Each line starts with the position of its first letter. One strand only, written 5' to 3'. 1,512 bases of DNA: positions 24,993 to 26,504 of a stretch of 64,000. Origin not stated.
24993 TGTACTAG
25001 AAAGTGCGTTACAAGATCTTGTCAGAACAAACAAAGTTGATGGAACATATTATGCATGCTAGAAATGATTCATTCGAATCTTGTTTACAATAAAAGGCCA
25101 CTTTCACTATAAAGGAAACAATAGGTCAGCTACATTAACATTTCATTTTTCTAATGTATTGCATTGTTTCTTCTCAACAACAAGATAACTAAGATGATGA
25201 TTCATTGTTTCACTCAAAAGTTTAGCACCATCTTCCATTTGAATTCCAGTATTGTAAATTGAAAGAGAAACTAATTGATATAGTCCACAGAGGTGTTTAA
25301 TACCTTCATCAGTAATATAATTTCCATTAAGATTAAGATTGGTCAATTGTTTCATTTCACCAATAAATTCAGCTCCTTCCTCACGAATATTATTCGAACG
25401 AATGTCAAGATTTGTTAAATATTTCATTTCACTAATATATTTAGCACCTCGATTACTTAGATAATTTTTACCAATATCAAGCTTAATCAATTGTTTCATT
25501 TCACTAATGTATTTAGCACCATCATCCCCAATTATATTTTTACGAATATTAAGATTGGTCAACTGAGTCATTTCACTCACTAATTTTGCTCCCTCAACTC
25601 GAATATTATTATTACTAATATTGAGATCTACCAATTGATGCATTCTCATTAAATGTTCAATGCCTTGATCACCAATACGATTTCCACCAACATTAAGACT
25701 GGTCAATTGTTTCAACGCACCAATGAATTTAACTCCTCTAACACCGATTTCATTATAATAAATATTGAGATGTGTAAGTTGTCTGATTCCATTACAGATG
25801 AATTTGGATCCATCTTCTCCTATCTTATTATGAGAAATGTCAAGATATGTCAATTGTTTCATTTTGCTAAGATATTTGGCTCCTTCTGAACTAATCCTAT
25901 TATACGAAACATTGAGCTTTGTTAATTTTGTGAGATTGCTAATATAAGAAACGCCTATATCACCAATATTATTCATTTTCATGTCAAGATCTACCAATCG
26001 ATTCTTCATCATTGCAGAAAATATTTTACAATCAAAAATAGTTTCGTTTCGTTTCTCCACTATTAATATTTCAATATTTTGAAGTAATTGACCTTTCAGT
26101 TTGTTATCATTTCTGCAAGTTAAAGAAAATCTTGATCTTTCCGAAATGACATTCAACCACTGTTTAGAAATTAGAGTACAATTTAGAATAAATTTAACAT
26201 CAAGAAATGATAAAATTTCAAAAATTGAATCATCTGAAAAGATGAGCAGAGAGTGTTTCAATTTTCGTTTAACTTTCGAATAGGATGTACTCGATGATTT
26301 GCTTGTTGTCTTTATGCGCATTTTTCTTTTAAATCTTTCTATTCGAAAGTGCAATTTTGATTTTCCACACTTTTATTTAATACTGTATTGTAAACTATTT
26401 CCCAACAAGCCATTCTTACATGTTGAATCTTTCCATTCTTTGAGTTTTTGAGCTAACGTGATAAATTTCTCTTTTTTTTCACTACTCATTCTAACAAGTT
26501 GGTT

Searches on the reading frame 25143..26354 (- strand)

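Call 27: search_protein_families(library=pfam, proteins=[window:25143-26354:-], max_evalue=0.01)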
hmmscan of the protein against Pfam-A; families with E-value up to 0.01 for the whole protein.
window:25143-26354:- (403 aa): 10 families
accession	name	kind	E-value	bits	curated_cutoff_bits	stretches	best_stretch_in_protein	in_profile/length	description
PF13516.12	LRR_6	-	7.9e-37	122.8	23.4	2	141-163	2-24/24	Leucine Rich repeat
PF13855.12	LRR_8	-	3.8e-25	87.9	27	4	119-178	2-61/61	Leucine rich repeat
PF12799.13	LRR_4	-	1e-20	73.7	27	2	142-178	1-36/44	Leucine Rich repeats (2 copies)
PF00560.39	LRR_1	-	1.2e-17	60.7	20.6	0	167-187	1-21/23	Leucine Rich Repeat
PF23598.1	LRR_14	-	1.1e-15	57.8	40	1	119-345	25-249/353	Leucine-rich repeat region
PF25013.1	LRR_Zer-1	-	1.5e-06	28.8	27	0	161-257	3-104/137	Zer-1-like, Leucine-rich repeats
PF00646.38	F-box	-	0.00014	22.1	20.5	1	37-74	2-39/43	F-box domain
PF22565.1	mSLOG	-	0.00025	21.7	27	0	255-292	53-90/105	Minimal SLOG domain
PF20919.3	DHU1_N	-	0.0016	18.2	26.7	0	136-175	138-177/370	DWD hypersensitive to UV-B 1, N-terminal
PF12937.12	F-box-like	-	0.0084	16.3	24.3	0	44-72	9-37/47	F-box-like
